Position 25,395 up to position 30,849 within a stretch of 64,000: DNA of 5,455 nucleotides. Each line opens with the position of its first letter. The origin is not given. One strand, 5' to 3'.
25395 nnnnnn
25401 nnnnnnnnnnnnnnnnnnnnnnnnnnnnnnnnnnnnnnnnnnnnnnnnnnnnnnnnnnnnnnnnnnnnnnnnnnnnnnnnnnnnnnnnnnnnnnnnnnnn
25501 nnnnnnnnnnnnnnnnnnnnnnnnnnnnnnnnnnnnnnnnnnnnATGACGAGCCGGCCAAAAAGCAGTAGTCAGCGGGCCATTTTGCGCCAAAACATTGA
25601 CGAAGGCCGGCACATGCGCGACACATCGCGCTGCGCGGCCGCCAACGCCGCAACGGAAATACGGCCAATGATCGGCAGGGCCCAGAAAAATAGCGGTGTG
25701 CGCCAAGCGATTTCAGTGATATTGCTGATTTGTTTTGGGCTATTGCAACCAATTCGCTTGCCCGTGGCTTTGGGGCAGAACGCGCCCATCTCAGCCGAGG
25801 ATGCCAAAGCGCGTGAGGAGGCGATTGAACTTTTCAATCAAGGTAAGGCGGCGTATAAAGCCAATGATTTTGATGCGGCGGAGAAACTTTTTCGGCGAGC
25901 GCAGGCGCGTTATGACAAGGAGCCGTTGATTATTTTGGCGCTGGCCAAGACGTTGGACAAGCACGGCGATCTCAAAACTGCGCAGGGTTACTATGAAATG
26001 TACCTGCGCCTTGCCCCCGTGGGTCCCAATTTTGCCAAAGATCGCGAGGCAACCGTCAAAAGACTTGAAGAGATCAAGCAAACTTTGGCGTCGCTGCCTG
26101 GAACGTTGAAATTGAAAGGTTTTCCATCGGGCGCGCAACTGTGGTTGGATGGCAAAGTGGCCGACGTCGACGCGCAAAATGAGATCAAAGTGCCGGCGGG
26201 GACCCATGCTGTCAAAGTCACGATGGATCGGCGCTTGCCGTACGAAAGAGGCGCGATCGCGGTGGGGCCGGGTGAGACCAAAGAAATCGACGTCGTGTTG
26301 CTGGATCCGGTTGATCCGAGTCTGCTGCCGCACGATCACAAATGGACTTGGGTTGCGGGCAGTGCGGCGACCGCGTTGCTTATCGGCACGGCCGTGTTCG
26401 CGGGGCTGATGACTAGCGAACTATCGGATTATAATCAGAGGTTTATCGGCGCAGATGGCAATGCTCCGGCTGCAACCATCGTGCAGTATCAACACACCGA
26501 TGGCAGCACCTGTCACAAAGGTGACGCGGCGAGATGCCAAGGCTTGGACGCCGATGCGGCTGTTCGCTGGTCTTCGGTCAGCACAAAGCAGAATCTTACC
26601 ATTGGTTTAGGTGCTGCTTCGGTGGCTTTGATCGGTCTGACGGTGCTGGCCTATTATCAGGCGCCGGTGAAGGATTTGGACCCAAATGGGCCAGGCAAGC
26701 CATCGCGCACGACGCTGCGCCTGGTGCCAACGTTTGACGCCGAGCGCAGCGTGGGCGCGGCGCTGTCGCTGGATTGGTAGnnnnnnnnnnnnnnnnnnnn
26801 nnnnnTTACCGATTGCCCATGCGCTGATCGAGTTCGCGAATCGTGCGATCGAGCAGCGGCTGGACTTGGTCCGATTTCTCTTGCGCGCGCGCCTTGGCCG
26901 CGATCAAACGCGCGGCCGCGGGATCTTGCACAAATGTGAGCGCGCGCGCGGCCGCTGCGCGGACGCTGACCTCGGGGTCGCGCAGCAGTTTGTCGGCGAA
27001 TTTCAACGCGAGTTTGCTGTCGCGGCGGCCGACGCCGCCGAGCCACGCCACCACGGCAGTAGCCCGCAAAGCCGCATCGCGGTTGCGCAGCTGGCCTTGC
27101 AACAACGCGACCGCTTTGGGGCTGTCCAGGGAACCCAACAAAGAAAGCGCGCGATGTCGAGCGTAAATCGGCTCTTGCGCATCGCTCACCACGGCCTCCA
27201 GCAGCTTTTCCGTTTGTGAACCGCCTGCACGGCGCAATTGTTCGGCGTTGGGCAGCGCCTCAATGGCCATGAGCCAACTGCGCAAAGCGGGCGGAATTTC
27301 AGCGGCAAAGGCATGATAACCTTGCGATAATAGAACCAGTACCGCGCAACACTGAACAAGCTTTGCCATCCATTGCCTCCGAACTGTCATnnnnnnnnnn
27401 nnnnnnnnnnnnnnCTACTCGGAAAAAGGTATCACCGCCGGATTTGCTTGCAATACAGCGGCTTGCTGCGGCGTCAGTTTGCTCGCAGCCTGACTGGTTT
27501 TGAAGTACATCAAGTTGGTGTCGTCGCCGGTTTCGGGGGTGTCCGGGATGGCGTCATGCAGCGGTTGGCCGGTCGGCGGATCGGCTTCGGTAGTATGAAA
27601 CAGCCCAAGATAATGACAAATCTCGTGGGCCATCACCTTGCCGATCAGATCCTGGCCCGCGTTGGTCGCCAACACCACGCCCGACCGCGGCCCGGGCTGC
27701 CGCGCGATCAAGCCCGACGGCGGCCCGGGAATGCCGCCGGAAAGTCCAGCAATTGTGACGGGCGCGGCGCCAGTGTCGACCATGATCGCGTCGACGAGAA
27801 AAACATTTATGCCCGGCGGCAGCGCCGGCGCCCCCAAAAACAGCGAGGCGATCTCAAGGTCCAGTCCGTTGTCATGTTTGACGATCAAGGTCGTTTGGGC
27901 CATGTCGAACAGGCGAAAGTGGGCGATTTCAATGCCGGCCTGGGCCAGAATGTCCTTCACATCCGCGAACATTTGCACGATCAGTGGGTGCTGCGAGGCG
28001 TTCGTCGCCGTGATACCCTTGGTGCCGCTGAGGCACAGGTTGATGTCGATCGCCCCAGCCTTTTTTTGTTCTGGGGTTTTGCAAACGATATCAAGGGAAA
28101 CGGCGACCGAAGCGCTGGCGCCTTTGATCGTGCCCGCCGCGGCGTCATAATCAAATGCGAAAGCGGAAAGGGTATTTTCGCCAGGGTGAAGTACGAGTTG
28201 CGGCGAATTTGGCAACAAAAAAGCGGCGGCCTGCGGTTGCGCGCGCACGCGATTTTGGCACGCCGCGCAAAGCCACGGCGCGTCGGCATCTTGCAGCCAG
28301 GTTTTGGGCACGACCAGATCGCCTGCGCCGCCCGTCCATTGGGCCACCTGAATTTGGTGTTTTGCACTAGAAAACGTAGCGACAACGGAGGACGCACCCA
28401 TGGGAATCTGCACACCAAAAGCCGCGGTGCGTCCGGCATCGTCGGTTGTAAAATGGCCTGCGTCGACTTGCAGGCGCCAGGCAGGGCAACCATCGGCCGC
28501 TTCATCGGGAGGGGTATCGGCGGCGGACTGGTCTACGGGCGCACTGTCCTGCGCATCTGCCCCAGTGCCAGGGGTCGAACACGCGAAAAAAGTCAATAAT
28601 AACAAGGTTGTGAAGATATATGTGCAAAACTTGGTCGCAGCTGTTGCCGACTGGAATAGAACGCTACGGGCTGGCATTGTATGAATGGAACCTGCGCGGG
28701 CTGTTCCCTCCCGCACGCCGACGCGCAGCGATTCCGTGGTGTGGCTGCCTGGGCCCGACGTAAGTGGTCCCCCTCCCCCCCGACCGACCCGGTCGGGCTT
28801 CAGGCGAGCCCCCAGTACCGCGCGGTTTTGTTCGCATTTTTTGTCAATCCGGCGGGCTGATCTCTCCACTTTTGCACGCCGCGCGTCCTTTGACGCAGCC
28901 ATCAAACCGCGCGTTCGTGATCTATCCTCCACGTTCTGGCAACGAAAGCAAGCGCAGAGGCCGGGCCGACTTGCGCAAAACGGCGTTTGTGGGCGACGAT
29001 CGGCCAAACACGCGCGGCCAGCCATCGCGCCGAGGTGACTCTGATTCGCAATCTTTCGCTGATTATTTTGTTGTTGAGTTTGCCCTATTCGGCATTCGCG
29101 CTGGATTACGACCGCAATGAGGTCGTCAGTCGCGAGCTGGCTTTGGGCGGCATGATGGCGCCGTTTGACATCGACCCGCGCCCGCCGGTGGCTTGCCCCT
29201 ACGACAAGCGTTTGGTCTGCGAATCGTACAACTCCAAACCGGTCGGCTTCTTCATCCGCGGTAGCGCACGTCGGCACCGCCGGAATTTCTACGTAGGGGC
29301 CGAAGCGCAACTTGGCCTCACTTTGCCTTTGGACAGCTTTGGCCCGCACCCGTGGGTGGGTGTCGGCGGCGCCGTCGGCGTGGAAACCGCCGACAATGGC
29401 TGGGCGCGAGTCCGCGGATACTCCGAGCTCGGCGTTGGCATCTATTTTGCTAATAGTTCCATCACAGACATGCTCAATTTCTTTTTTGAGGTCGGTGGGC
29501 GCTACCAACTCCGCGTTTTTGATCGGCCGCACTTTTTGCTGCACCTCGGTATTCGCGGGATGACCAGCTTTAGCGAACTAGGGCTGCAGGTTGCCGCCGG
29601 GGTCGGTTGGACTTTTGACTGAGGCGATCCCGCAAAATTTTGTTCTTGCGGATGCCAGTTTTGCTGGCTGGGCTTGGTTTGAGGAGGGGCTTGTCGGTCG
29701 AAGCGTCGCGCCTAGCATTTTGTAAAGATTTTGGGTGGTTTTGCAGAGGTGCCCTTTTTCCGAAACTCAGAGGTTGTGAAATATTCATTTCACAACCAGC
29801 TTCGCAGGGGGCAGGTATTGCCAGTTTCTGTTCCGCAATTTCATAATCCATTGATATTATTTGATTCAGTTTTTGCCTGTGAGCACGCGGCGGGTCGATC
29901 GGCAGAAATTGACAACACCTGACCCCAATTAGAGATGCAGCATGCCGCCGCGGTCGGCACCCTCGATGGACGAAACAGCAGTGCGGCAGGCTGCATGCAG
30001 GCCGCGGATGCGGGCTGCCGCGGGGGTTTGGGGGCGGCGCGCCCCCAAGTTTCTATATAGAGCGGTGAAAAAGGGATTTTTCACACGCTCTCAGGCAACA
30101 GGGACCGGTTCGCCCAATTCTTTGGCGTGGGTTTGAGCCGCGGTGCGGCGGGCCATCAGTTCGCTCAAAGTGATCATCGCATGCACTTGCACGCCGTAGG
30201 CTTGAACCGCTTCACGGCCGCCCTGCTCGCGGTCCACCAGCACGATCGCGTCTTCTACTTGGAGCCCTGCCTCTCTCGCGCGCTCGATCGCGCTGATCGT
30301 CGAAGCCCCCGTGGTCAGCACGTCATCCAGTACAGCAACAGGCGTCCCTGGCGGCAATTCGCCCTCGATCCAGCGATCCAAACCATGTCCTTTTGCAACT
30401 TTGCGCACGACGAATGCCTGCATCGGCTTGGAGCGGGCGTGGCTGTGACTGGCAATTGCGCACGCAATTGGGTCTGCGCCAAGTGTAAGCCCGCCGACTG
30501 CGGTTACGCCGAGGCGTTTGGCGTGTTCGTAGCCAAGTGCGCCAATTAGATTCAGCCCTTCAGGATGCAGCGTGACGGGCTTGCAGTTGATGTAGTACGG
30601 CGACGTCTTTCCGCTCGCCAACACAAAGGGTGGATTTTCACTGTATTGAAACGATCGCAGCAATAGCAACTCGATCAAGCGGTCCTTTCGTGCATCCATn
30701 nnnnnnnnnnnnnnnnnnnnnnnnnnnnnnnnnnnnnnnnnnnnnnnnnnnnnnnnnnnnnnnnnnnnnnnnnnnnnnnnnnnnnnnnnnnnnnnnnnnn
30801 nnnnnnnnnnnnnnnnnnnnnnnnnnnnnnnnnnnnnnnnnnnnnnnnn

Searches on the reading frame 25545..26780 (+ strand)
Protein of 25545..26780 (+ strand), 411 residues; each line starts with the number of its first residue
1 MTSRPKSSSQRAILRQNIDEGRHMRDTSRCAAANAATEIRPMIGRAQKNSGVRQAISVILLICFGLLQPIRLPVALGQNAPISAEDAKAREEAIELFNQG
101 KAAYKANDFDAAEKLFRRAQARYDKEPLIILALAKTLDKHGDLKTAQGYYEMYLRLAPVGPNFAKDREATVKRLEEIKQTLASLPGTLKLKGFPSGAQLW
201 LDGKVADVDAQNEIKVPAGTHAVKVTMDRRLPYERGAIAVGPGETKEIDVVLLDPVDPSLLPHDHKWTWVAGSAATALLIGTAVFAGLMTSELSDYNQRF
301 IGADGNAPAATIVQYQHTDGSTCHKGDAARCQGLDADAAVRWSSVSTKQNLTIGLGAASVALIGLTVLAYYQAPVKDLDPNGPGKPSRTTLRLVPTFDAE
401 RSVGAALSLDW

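Call 6: search_protein_families(library=pfam, proteins=[window:25545-26780:+], max_evalue=0.01)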
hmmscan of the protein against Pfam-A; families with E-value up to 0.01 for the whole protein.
window:25545-26780:+ (411 aa): 8 families
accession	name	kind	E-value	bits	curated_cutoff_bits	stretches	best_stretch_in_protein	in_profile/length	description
PF13432.12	TPR_16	-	1.8e-06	28.7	32.7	1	98-161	2-65/65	Tetratricopeptide repeat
PF07719.23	TPR_2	-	2.2e-05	24.7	27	1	95-122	3-30/34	Tetratricopeptide repeat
PF14559.12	TPR_19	-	0.00048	20.8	25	1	104-158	2-56/68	Tetratricopeptide repeat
PF13428.12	TPR_14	-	0.00056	20.8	23.5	0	100-135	8-43/44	Tetratricopeptide repeat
PF13525.12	YfiO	-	0.0022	18.2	25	1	93-163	5-78/203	Outer membrane lipoprotein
PF07219.19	HemY_N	-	0.0049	17.4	31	1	58-134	25-100/107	HemY protein N-terminus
PF13424.12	TPR_12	-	0.0057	17.2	30.1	0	96-124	48-76/77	Tetratricopeptide repeat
PF13176.12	TPR_7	-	0.0082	16.6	27.9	0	96-122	2-30/36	Tetratricopeptide repeat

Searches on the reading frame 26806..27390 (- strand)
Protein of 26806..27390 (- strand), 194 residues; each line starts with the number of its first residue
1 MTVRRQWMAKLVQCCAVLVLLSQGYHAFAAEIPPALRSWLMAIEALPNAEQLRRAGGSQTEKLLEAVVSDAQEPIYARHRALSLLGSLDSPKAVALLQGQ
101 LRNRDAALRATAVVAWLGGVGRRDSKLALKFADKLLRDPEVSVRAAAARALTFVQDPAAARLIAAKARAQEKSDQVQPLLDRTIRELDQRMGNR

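Call 6: search_protein_families(library=pfam, proteins=[window:26806-27390:-], max_evalue=0.01)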
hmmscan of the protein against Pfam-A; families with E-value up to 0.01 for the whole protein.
window:26806-27390:- (194 aa): 4 families
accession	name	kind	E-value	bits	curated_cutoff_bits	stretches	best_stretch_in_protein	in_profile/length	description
PF13646.12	HEAT_2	-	1.9e-09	38.1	27.7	2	61-115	2-54/88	HEAT repeats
PF13513.12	HEAT_EZ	-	0.00013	22.9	27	0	103-152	3-53/55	HEAT-like repeat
PF08713.17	DNA_alkylation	-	0.0047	17.1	21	1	59-151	85-179/213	DNA alkylation repair enzyme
PF02985.28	HEAT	-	0.0082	16.7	23.5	0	134-152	7-25/31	HEAT repeat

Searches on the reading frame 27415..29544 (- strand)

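Call 24: search_protein_families(library=pfam, proteins=[window:27415-29544:-], max_evalue=0.01)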
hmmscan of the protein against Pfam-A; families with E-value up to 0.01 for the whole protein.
window:27415-29544:- (709 aa): 1 family
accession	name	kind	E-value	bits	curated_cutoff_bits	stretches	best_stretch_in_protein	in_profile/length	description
PF05572.19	Peptidase_M43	-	0.0011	19.3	23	1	625-677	59-110/152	Pregnancy-associated plasma protein-A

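Call 25: search_protein_families(library=ncbifam, proteins=[window:27415-29544:-], max_evalue=0.01)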
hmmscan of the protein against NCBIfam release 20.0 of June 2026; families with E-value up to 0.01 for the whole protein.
window:27415-29544:- (709 aa): 2 families
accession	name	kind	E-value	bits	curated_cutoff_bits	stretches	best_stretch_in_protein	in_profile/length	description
NF047970.1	Leptolysin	equivalog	1.3e-08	34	950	1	522-675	252-427/480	M43 family metalopeptidase leptolysin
TIGR03952.1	metzin_BF0631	equivalog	0.0025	16.9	208.1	1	635-657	233-255/351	zinc-dependent metalloproteinase lipoprotein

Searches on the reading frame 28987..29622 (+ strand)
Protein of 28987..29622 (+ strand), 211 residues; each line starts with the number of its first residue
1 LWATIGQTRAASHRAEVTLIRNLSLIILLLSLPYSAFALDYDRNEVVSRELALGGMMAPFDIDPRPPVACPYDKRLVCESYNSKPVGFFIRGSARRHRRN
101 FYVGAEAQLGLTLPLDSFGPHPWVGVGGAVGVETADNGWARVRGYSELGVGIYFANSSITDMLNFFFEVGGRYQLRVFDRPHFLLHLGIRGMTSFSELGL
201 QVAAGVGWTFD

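Call 6: search_protein_families(library=pfam, proteins=[window:28987-29622:+], max_evalue=0.01)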
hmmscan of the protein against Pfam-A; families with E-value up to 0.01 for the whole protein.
window:28987-29622:+ (211 aa): 0 families

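Call 25: search_protein_families(library=ncbifam, proteins=[window:28987-29622:+], max_evalue=0.01)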
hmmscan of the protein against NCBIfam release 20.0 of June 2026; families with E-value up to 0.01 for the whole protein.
window:28987-29622:+ (211 aa): 0 families

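Call 49: find_related_loci(query=window:29035-29622:+, collection=metagenome_contigs, flank=3000)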
Query window:29035-29622:+ (195 aa) in metagenome_contigs; peptide patterns used: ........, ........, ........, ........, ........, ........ (x = any residue, [..] = any of these).
206 stretches matched a pattern, but none encodes a relative of the query by tblastn (E <= 1e-3).

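Call 50: find_homologous_proteins(query=window:29035-29622:+, max_evalue=1e-10)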
Query window:29035-29622:+ (195 aa): 5 proteins with E <= 1e-10 among 352 candidates.
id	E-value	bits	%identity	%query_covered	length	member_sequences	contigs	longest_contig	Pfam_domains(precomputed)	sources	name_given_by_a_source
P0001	3.2e-128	443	99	100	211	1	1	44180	-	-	-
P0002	8.2e-116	403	89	100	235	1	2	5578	-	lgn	-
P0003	7.6e-41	158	44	89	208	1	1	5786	-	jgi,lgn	-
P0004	9.7e-40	154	47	93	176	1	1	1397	-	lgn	-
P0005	2.7e-27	114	39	100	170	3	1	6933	-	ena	-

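Call 51: find_encoding_contigs(protein=P0002, flank=5000, max_places=4)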
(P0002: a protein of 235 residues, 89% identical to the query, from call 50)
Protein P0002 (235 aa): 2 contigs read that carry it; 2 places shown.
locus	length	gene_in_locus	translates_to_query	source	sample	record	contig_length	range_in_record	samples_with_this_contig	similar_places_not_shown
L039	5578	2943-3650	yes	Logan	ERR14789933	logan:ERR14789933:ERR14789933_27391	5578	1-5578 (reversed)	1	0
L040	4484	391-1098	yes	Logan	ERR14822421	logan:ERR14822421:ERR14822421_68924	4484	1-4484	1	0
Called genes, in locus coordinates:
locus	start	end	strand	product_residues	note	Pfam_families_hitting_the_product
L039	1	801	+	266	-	?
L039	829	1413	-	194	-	PF13646:HEAT_2 (faint), PF13513:HEAT_EZ (faint)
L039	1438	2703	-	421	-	-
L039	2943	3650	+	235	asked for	-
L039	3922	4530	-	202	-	-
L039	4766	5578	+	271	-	?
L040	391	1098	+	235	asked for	-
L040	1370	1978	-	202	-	-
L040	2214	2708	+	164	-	PF10609:ParA (faint), PF13614:AAA_31, PF01656:CbiA, PF02374:ArsA_ATPase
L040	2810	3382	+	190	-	-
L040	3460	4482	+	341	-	?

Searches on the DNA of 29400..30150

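Call 33: search_rna_families(source=window, start=29400, end=30150, threshold=evalue, max_evalue=10)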
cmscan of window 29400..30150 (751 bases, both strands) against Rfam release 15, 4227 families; matches with E-value up to 10: 7.
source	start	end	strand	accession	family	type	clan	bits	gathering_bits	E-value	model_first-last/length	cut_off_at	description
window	29763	29814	+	RF00047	mir-2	Gene; miRNA;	-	19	45.5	0.77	1-72/72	no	mir-2 microRNA precursor family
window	29932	30021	-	RF04126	mir-9198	Gene; miRNA;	-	16.9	92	3.7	1-79/79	no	mir-9198 microRNA precursor family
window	29768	29802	-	RF00955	mir-1829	Gene; miRNA;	-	15.7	60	7.3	12-47/58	no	mir-1829 microRNA precursor family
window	29772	29797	+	RF00955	mir-1829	Gene; miRNA;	-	15.5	60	8.4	17-43/58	no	mir-1829 microRNA precursor family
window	30023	30046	-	RF01785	blv_FSE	Cis-reg; frameshift_element;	-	14.4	34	9.5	1-27/27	no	ribosomal frameshift site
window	29755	29810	-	RF00844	mir-67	Gene; miRNA;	-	13.8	53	5.7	1-84/84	no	mir-67 microRNA precursor family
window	29970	30005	-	RF00223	IRES_Bip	Cis-reg; IRES;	-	7.6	40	5.9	68-106/263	no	bip internal ribosome entry site (IRES)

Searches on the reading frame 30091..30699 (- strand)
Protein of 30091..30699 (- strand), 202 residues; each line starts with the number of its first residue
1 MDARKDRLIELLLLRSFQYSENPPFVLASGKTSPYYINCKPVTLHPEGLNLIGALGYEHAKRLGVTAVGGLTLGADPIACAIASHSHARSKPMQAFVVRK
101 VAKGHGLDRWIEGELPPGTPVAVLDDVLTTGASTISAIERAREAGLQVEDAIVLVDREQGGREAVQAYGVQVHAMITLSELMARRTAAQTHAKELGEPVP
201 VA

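Call 6: search_protein_families(library=pfam, proteins=[window:30091-30699:-], max_evalue=0.01)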
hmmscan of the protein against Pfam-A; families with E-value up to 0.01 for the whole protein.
window:30091-30699:- (202 aa): 1 family
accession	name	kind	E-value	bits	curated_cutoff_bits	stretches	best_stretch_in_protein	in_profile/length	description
PF14681.12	UPRTase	-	0.0061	16.5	27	1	119-155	121-159/206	Uracil phosphoribosyltransferase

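Call 25: search_protein_families(library=ncbifam, proteins=[window:30091-30699:-], max_evalue=0.01)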
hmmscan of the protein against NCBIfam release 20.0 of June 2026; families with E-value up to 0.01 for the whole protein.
window:30091-30699:- (202 aa): 17 families
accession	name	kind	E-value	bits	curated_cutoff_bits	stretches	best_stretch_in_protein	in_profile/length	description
TIGR00336.1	pyrE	equivalog_domain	1.6e-39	135.5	106.8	1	24-181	13-173/173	orotate phosphoribosyltransferase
NF004034.0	PRK05500.1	equivalog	2.5e-25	89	656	1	25-184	305-459/478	bifunctional orotidine-5'-phosphate decarboxylase/orotate phosphoribosyltransferase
NF001729.0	PRK00455.1-3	equivalog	3.5e-20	72.3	245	1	12-190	21-200/231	orotate phosphoribosyltransferase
NF010382.0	PRK13809.1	equivalog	1.1e-18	67.4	208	1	25-184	28-184/210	orotate phosphoribosyltransferase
TIGR01367.1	pyrE_Therm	equivalog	2.3e-13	50.2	150.25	1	24-164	16-151/187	orotate phosphoribosyltransferase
NF040646.1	HPT_Archaea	equivalog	6.1e-07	29.2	200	1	118-178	114-174/184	hypoxanthine/guanine phosphoribosyltransferase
NF002635.0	PRK02304.1-4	subfamily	7.4e-07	28.9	146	1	118-178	115-174/188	adenine phosphoribosyltransferase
NF009211.0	PRK12560.1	equivalog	1.3e-05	25.1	188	1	118-177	114-175/187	adenine phosphoribosyltransferase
NF002620.0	PRK02277.1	subfamily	6.9e-05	22.6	115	1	119-180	142-199/201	orotate phosphoribosyltransferase-like protein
NF002632.0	PRK02304.1-1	equivalog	0.00012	21.9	243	1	117-179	118-181/183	adenine phosphoribosyltransferase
NF002634.0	PRK02304.1-3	equivalog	0.00012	21.8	170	1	115-178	115-179/182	adenine phosphoribosyltransferase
NF006671.0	PRK09219.1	equivalog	0.0006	19.3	177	1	120-183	119-183/192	xanthine phosphoribosyltransferase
NF045507.1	transregGfcR_Halo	equivalog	0.0012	18.3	300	1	123-178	158-209/215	transcriptional regulator GfcR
TIGR01744.1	XPRTase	equivalog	0.0023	17.6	164.45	1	119-182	118-182/191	xanthine phosphoribosyltransferase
NF002636.0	PRK02304.1-5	equivalog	0.0023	17.4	125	1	114-170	113-170/176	adenine phosphoribosyltransferase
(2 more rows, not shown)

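Call 28: find_related_loci(query=window:30091-30699:-, collection=genome_contigs, flank=3000)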
Query window:30091-30699:- (202 aa) in genome_contigs; peptide patterns used: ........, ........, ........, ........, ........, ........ (x = any residue, [..] = any of these).
436 stretches matched a pattern; 7 encode a relative of the query (tblastn E <= 1e-3); 7 distinct loci.
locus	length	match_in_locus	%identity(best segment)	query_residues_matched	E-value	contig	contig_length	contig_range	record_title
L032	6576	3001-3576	51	1-198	6e-66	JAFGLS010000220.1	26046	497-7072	MAG: Syntrophaceae bacterium isolate Zod_Metabat.41 k87_12921301, whole genome shotgun sequence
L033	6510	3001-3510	46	25-193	1e-42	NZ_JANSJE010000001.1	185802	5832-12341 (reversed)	Synechococcus sp. H55.6 NODE_1+_length_185802_cov_69.8872, whole genome shotgun sequence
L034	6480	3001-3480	47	25-183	9e-40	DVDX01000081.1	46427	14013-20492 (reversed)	MAG TPA_asm: Synechococcus sp. M44_DOE_062 NODE_792_length_46427_cov_9.283641, whole genome shotgun sequence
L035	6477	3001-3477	44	25-183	9e-33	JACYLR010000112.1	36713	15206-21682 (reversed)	MAG: Gloeomargaritaceae cyanobacterium C42_A2020_066 NODE_2056_length_36713_cov_5.125893, whole genome shotgun sequence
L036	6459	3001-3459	37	25-182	3e-26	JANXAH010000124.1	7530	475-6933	MAG: Anaerolineae bacterium isolate SKYB113 k141_45682, whole genome shotgun sequence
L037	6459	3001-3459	32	25-182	2e-20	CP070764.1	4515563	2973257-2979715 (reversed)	MAG: Chloroflexota bacterium isolate bin26 chromosome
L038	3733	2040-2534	33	17-181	1e-19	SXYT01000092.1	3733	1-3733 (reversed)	MAG: Actinomycetota bacterium isolate F1-20-MAGs092 F1-20__c202313, whole genome shotgun sequence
